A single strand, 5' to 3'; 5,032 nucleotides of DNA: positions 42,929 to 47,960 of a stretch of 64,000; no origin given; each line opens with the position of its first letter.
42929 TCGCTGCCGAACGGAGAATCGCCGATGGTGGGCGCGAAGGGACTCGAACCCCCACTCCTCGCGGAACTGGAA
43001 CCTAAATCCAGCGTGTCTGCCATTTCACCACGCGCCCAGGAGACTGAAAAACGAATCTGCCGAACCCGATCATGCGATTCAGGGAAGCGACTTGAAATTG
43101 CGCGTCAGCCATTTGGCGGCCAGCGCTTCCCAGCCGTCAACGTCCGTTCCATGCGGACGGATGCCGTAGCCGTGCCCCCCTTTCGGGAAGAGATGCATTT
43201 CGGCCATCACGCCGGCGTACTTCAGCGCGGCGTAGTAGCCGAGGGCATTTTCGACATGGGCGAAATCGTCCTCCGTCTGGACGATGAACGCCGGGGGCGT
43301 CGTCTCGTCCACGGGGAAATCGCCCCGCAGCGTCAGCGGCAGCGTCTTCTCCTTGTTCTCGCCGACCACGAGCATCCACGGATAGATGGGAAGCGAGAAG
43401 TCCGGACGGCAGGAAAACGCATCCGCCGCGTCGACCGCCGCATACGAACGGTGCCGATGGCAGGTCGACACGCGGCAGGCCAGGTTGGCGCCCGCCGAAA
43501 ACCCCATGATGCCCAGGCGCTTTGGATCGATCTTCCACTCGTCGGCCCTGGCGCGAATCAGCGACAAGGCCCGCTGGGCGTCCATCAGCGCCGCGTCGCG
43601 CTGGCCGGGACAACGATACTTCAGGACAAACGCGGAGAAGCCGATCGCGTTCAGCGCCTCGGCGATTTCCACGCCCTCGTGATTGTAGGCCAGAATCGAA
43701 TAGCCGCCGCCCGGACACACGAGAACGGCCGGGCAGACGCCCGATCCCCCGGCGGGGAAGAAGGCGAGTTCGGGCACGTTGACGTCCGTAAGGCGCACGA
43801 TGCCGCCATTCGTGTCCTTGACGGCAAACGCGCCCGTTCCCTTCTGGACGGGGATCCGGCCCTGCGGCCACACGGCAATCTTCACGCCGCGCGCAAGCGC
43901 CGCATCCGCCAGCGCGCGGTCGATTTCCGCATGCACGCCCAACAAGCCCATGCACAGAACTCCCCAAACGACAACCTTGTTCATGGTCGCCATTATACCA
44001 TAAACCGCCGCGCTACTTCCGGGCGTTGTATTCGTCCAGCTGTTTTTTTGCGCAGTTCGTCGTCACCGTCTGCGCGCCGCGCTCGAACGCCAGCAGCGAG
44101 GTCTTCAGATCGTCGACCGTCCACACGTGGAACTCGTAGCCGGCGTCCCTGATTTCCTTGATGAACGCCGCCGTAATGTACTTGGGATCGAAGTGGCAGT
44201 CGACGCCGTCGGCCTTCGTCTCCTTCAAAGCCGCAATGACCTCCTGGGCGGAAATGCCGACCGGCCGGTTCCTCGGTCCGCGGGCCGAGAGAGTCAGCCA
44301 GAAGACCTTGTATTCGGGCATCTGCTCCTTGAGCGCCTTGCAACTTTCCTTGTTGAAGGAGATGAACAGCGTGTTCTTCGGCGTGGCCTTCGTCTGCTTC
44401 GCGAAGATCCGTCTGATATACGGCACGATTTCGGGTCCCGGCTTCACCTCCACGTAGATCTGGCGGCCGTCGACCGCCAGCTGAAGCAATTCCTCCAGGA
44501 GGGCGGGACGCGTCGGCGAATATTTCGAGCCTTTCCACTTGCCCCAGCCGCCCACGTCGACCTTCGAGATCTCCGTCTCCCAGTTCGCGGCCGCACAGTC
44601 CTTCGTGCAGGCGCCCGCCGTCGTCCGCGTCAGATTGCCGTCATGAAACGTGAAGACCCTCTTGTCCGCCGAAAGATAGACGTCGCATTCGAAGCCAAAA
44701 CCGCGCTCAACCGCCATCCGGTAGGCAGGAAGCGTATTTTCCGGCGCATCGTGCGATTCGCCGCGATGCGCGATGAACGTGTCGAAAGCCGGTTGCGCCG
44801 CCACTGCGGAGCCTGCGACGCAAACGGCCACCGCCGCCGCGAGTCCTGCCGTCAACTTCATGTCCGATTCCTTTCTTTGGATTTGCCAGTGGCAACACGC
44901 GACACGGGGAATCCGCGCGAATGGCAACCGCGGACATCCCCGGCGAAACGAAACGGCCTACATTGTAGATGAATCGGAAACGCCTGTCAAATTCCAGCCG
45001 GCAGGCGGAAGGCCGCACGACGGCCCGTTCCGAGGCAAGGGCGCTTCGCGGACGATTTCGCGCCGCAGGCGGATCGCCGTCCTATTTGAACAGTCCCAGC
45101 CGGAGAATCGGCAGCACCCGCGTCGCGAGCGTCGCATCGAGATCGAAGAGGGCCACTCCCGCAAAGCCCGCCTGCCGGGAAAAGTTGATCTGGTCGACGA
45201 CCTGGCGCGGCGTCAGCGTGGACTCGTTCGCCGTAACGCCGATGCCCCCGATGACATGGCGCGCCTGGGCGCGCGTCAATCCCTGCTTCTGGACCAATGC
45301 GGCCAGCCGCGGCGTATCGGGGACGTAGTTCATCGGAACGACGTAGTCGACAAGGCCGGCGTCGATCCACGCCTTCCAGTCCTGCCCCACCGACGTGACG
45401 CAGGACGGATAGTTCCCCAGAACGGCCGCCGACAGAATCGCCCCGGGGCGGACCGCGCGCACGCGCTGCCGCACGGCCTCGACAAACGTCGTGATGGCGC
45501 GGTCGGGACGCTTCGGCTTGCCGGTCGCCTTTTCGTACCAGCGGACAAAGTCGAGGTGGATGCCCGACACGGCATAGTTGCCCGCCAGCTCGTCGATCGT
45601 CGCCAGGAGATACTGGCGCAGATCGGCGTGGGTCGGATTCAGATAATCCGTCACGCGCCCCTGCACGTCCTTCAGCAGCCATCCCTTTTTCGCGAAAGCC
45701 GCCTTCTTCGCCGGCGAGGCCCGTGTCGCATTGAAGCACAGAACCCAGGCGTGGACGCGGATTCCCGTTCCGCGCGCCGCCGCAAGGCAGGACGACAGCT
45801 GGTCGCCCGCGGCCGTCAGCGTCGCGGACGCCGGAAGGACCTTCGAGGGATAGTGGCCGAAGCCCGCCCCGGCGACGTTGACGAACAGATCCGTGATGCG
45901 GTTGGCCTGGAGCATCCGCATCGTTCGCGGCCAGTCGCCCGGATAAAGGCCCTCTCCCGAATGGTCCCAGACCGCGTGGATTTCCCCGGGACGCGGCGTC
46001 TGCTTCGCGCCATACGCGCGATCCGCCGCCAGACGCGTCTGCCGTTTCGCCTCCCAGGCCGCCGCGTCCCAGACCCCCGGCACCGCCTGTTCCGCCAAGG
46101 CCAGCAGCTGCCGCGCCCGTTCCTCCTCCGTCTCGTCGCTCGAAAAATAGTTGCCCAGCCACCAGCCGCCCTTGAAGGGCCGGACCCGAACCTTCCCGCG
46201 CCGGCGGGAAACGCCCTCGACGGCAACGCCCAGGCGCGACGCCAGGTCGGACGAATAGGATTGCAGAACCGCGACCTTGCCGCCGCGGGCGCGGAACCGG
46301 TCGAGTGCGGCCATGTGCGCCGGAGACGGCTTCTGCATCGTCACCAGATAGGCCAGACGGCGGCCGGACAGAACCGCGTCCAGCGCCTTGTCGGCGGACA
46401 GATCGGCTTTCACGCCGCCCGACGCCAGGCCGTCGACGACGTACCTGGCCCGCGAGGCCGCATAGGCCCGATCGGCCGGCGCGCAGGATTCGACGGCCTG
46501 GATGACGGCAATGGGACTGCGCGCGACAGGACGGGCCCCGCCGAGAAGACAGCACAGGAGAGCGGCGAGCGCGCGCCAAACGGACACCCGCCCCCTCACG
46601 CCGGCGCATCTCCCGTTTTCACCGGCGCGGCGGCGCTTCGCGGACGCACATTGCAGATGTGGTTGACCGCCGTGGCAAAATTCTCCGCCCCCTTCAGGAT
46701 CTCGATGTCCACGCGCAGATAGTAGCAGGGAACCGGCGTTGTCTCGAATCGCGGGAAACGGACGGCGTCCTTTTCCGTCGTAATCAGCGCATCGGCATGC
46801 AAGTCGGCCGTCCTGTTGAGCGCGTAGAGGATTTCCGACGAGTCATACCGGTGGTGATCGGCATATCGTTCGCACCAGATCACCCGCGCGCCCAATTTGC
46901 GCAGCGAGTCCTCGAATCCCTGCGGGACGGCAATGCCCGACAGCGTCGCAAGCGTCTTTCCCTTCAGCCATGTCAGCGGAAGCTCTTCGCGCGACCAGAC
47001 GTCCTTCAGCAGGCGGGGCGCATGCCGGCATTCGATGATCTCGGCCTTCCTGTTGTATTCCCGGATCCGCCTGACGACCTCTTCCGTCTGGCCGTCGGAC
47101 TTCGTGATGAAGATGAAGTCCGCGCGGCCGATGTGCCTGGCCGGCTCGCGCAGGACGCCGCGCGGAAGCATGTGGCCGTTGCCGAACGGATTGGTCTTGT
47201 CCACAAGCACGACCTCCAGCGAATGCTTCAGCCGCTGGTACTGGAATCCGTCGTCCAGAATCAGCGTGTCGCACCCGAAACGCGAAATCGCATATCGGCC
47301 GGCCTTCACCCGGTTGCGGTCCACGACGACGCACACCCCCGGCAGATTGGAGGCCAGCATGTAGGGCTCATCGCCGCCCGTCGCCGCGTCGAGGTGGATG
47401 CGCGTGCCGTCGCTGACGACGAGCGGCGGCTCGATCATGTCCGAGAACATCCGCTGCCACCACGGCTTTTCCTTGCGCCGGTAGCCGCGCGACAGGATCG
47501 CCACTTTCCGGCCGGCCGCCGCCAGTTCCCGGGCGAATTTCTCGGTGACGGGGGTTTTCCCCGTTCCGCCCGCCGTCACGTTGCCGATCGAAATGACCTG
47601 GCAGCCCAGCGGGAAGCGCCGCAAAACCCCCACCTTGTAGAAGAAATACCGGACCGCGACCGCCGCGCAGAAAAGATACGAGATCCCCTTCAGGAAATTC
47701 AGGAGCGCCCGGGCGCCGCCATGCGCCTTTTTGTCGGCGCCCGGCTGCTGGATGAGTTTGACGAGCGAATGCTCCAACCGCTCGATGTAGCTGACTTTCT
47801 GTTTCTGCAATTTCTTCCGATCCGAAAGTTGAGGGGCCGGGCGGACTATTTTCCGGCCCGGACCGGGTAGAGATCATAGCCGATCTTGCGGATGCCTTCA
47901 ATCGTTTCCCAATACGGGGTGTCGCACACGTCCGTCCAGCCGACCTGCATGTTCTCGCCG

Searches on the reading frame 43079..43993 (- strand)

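Call 20: search_protein_families(library=pfam, proteins=[window:43079-43993:-], max_evalue=0.001)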
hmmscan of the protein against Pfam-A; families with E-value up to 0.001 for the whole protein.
window:43079-43993:- (304 aa): 3 families
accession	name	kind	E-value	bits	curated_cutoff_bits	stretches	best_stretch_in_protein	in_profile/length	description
PF07859.19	Abhydrolase_3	-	4.5e-13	49.9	25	1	95-209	6-112/210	alpha/beta hydrolase fold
PF20434.5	BD-FAE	-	1.2e-12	48.2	26.8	1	79-179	5-110/215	BD-FAE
PF00326.27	Peptidase_S9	-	3.4e-11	43.5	22.6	1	147-301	53-211/213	Prolyl oligopeptidase family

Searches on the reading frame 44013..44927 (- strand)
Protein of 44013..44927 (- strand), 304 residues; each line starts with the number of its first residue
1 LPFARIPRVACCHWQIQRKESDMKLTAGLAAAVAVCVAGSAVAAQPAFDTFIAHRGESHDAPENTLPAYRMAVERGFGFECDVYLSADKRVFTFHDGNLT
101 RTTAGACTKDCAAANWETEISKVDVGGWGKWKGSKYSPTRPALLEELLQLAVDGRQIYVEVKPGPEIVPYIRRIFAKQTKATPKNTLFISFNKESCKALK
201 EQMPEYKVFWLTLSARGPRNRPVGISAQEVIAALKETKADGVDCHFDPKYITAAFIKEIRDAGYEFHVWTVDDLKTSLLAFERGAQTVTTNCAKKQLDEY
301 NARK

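Call 21: search_protein_families(library=pfam, proteins=[window:44013-44927:-], max_evalue=0.001)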
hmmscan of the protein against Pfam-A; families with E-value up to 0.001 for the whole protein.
window:44013-44927:- (304 aa): 1 family
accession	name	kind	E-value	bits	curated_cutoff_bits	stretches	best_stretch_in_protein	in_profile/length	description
PF03009.23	GDPD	-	1.2e-26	94.7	23.6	1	54-291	1-240/244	Glycerophosphoryl diester phosphodiesterase family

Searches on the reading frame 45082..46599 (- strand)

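Call 21: search_protein_families(library=pfam, proteins=[window:45082-46599:-], max_evalue=0.001)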
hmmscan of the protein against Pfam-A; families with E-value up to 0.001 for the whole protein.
window:45082-46599:- (505 aa): 2 families
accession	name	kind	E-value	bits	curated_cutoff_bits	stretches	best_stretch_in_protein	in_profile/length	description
PF02638.21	GHL10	-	7.6e-17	61.8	27.9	2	368-441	204-277/311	Glycosyl hydrolase-like 10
PF13200.12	DUF4015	-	2.3e-08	34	27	1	228-425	20-226/313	Putative glycosyl hydrolase domain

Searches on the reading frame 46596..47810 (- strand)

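Call 21: search_protein_families(library=pfam, proteins=[window:46596-47810:-], max_evalue=0.001)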
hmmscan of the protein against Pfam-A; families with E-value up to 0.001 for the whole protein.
window:46596-47810:- (404 aa): 1 family
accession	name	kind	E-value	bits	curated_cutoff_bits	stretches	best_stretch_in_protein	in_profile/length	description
PF02606.20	LpxK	-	2e-82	277.4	27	1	39-383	4-324/328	Tetraacyldisaccharide-1-P 4'-kinase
